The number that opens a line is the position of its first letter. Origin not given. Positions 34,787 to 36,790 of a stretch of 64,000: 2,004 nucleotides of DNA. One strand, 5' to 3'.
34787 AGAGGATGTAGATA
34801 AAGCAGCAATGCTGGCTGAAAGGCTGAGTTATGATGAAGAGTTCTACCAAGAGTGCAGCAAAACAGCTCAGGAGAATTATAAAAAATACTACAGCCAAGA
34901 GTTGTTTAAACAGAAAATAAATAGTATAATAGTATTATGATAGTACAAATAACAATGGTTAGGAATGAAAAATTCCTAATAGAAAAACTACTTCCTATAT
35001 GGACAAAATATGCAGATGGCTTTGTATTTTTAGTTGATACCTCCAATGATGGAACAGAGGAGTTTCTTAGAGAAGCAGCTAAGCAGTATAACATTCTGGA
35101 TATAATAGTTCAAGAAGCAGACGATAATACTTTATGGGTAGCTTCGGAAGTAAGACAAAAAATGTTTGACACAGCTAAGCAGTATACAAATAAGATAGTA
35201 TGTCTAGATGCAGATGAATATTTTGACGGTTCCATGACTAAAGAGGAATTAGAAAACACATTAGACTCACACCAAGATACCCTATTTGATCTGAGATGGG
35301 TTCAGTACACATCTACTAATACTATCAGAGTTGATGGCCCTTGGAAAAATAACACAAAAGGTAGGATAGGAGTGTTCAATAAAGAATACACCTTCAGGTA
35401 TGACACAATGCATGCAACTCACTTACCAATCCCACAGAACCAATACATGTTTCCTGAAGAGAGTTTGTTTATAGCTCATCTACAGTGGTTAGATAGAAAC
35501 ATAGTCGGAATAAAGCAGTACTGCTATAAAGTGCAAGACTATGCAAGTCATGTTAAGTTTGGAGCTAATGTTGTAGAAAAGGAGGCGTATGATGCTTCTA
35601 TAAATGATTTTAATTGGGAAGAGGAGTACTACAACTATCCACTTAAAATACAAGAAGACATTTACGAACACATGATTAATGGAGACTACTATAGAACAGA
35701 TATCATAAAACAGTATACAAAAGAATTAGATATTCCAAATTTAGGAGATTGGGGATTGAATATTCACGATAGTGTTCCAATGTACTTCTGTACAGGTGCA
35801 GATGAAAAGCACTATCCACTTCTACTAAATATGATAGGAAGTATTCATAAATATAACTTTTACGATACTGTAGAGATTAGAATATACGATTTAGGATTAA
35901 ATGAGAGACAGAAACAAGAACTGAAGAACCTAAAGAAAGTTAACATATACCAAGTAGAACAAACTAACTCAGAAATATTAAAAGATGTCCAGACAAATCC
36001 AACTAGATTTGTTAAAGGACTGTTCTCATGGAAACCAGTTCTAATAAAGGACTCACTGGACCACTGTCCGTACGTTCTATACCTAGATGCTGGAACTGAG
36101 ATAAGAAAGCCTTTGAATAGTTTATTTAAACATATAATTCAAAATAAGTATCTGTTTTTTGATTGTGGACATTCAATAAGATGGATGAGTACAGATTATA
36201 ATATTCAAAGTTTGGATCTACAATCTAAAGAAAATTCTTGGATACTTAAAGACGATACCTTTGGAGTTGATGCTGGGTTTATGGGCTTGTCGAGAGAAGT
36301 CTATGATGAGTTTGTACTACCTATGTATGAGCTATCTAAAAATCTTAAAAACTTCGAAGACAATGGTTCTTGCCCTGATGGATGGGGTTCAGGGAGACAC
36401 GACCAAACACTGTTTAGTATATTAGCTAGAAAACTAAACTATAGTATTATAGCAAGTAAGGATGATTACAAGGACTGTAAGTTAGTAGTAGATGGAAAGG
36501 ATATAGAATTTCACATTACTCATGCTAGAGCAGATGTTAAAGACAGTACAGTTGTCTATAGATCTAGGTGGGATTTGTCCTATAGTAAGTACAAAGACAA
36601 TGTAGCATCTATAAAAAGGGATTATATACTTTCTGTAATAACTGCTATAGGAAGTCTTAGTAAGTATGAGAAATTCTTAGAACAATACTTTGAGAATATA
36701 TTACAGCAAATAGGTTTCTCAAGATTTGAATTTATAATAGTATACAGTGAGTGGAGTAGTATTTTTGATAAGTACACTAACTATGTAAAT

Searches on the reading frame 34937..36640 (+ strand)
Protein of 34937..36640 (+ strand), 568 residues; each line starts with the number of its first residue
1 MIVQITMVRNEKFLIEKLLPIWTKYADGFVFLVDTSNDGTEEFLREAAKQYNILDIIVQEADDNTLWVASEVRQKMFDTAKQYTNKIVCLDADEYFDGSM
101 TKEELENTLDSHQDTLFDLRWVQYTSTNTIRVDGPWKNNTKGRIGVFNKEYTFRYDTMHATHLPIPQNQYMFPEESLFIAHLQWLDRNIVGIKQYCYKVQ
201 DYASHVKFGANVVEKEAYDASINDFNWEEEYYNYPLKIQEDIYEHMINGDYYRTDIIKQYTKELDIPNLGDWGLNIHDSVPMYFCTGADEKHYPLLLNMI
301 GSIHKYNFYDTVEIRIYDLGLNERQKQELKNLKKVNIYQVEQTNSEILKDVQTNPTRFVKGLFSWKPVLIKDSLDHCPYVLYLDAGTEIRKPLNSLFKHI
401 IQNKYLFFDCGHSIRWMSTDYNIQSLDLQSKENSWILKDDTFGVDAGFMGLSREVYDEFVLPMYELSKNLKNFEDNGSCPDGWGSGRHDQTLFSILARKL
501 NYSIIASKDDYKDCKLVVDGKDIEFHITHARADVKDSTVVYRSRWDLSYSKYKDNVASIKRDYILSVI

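Call 76: search_protein_families(library=pfam, proteins=[window:34937-36640:+], max_evalue=1)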
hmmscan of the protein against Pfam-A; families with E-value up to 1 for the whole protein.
window:34937-36640:+ (568 aa): 4 families
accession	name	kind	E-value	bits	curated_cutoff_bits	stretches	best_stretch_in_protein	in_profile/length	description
PF00535.33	Glycos_transf_2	-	0.001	19.4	23.3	1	23-157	24-155/168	Glycosyl transferase family 2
PF13704.12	Glyco_tranf_2_4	-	0.0037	18.2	27.5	1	9-99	1-87/98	Glycosyl transferase family 2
PF07801.16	DUF1647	-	0.0067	16.6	25.7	1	281-343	61-121/141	Protein of unknown function (DUF1647)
PF00831.28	Ribosomal_L29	-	0.12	12.8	24.5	1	100-129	6-37/57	Ribosomal L29 protein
